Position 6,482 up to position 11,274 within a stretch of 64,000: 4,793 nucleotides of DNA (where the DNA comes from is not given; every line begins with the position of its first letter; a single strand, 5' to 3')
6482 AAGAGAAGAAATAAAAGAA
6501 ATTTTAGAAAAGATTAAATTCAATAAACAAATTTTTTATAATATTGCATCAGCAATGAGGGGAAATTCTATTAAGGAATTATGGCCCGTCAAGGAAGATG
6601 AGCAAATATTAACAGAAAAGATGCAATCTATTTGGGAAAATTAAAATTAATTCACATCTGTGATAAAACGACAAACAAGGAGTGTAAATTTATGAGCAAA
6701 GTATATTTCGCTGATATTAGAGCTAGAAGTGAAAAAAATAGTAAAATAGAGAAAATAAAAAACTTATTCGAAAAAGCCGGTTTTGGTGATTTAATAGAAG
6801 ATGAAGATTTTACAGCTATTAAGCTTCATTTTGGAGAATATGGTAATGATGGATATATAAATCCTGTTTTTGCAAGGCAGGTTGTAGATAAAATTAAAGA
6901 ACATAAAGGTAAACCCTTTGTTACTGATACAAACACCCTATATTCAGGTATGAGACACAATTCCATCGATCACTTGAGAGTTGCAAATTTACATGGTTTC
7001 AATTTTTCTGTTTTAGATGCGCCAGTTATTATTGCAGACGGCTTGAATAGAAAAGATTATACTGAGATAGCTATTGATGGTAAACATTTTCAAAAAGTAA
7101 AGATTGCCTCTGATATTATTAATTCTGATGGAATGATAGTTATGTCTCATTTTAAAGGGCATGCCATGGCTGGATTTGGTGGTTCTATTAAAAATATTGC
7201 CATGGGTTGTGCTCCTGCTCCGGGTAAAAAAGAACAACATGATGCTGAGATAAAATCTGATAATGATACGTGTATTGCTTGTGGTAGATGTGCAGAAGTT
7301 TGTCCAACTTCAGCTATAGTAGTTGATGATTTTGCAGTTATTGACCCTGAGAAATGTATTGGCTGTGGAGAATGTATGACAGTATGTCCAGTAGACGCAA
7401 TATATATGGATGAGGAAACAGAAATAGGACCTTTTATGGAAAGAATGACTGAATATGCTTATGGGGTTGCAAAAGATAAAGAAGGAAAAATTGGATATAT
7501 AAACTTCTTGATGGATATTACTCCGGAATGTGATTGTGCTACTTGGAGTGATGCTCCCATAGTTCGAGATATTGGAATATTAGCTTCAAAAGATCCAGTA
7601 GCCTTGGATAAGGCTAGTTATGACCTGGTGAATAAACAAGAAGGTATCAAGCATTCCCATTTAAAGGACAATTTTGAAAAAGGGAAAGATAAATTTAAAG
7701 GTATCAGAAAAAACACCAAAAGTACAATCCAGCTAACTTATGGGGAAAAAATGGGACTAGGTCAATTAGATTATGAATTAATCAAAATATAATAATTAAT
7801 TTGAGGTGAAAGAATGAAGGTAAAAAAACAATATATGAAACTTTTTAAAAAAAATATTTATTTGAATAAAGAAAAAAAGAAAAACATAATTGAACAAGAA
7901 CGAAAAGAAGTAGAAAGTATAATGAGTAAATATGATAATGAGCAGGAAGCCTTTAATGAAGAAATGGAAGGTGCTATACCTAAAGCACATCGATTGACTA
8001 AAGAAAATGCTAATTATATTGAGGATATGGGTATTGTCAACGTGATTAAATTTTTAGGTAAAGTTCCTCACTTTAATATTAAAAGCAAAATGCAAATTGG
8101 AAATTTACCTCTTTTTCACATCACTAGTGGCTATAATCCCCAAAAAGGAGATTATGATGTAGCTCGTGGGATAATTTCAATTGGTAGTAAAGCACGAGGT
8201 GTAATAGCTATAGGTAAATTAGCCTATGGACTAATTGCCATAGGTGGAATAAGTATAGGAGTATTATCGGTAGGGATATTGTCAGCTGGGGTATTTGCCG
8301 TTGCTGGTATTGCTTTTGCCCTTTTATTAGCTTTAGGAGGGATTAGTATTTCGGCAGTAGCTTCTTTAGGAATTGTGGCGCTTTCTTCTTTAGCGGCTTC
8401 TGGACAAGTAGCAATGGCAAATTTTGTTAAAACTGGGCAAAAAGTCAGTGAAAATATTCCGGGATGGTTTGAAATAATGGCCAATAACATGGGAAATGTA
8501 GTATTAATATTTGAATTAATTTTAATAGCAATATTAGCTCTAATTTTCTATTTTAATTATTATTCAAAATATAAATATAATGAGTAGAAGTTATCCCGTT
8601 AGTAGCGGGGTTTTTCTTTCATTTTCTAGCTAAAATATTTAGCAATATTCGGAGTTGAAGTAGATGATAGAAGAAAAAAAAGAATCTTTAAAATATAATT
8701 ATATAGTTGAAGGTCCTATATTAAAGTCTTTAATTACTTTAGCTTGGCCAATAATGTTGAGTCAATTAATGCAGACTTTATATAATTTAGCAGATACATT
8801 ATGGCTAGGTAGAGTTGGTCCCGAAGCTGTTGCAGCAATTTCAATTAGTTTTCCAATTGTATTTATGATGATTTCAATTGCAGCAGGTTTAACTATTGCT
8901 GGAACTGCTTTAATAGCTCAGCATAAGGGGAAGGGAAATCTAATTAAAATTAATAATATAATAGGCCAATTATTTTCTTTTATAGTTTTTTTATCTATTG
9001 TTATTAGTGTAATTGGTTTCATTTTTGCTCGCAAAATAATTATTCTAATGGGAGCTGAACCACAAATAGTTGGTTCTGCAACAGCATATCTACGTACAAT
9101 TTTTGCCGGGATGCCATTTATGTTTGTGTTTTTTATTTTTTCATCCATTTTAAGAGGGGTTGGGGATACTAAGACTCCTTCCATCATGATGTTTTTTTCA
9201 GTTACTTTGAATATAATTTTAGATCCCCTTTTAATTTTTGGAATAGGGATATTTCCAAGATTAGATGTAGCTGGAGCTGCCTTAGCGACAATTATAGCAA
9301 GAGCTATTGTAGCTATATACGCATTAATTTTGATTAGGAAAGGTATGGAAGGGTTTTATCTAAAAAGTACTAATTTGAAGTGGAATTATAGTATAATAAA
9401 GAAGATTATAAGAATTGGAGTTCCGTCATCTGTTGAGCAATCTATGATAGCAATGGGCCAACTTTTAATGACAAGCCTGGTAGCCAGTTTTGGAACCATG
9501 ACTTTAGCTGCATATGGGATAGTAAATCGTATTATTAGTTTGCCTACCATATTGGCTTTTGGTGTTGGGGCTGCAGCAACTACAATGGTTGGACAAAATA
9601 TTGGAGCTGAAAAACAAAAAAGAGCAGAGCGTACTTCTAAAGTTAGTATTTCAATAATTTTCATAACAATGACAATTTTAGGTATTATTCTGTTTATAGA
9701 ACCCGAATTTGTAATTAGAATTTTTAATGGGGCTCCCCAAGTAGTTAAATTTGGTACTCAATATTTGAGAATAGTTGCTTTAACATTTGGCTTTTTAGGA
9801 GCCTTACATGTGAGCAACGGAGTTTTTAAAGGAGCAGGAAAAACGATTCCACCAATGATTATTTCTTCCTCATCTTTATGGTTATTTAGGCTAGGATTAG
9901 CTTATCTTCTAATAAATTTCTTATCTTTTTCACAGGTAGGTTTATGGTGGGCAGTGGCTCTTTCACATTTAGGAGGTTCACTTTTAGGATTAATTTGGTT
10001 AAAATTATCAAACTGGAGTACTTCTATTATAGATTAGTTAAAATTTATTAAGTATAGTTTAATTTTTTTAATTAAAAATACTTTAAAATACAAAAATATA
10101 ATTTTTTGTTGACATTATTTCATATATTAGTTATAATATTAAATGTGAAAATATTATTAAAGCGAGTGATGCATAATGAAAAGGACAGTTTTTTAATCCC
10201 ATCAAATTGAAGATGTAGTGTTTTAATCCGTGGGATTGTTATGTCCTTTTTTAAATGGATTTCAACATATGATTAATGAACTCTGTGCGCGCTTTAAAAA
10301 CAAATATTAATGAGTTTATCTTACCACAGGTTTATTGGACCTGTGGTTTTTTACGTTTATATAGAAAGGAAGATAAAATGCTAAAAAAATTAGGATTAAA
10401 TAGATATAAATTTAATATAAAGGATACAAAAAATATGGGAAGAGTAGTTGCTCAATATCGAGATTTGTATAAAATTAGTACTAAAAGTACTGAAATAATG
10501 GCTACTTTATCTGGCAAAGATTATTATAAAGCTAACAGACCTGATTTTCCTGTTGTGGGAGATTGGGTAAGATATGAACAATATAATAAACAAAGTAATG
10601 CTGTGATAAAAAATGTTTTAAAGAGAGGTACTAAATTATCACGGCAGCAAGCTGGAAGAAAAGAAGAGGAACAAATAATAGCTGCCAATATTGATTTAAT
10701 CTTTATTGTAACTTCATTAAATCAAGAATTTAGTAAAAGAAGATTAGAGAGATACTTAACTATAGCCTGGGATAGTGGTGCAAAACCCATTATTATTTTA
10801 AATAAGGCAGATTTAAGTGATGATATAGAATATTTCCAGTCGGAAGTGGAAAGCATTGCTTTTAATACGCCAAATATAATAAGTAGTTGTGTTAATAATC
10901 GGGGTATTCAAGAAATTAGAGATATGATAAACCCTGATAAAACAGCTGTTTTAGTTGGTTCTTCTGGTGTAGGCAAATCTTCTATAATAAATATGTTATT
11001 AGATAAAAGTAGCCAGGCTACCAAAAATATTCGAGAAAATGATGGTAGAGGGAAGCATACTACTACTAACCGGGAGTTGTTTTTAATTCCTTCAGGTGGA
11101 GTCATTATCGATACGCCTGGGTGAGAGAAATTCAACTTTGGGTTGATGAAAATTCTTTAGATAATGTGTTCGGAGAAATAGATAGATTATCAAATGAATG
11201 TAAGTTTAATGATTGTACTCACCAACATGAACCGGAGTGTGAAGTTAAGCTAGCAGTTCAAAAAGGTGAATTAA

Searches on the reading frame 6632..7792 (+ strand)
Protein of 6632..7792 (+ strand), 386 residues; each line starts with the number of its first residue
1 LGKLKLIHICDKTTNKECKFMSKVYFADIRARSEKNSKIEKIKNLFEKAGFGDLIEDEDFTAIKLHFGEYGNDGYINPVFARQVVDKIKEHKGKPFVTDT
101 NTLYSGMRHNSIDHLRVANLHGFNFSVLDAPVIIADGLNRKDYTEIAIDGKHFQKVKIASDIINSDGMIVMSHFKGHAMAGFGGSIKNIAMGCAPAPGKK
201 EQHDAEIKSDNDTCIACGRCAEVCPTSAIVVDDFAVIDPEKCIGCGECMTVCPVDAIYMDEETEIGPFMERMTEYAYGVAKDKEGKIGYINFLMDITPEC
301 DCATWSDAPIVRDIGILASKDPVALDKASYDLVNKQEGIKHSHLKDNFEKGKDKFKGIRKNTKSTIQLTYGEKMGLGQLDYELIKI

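Call 68: search_protein_families(library=pfam, proteins=[window:6632-7792:+], max_evalue=0.00001)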
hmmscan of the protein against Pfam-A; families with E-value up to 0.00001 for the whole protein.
window:6632-7792:+ (386 aa): 15 families
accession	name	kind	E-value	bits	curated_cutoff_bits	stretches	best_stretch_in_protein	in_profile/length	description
PF04015.17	DUF362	-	3.1e-55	187.8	24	1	62-331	2-200/200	Domain of unknown function (DUF362)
PF00037.32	Fer4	-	3.7e-18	64.9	21.1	2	236-258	2-24/24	4Fe-4S binding domain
PF12838.12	Fer4_7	-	1.3e-17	64.4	27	2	213-256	1-52/52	4Fe-4S dicluster domain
PF12837.12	Fer4_6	-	7.9e-15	54.4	25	1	234-257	1-24/24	4Fe-4S binding domain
PF13237.11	Fer4_10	-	5.2e-14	52.4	25.5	2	207-253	2-53/53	4Fe-4S dicluster domain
PF12797.12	Fer4_2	-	2.3e-11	43.3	24.5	1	236-254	4-22/22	4Fe-4S binding domain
PF14697.11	Fer4_21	-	5.9e-11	42.8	35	1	210-259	4-59/59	4Fe-4S dicluster domain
PF13484.11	Fer4_16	-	4.9e-10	40.5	30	0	214-243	2-30/66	4Fe-4S double cluster binding domain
PF25160.1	LdpA_Fe-S-bd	-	1.2e-09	38.2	27.6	1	220-259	9-45/49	LdpA Fe-S cluster-binding domain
PF13187.11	Fer4_9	-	2.4e-09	37.5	27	1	214-257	2-52/52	4Fe-4S dicluster domain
PF13183.11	Fer4_8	-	5.5e-08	33.7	27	0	240-254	3-17/68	4Fe-4S dicluster domain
PF12800.12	Fer4_4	-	3e-07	30.6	24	0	239-254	1-16/17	4Fe-4S binding domain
PF17179.9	Fer4_22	-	6.2e-06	27.4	27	0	208-226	75-93/95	4Fe-4S dicluster domain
PF12798.12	Fer4_3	-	7.4e-06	26.8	27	0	242-256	1-15/15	4Fe-4S binding domain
PF13534.11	Fer4_17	-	7.7e-06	26.8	22.2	0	201-226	33-58/61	4Fe-4S dicluster domain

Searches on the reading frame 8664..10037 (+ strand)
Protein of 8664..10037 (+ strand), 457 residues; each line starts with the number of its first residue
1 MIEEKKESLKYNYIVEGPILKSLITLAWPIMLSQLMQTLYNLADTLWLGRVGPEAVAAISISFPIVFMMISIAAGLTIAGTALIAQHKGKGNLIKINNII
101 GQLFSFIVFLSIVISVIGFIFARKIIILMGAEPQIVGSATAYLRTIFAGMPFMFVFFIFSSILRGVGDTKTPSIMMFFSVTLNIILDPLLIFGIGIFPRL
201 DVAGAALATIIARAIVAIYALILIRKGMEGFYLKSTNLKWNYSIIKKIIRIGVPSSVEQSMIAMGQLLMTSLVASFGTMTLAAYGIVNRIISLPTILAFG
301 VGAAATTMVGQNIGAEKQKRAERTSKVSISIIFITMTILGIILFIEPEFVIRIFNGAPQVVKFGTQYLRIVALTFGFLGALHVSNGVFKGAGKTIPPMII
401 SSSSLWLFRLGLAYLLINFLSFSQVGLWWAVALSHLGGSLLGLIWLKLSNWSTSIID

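Call 48: search_protein_families(library=pfam, proteins=[window:8664-10037:+], max_evalue=0.00001)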
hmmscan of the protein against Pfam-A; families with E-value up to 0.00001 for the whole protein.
window:8664-10037:+ (457 aa): 1 family
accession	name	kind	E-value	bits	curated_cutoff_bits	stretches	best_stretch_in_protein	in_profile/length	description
PF01554.23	MatE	-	6.1e-68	228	24.9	2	29-189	1-161/161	MatE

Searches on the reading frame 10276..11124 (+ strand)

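Call 68: search_protein_families(library=pfam, proteins=[window:10276-11124:+], max_evalue=0.00001)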
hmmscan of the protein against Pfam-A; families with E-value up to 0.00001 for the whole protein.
window:10276-11124:+ (282 aa): 2 families
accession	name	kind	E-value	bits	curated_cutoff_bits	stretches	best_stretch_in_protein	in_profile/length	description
PF03193.22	RsgA_GTPase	-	2.3e-50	171.2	30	1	114-282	1-167/174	RsgA GTPase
PF01926.29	MMR_HSR1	-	7.9e-06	26.4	21.9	0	224-282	2-55/113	50S ribosome-binding GTPase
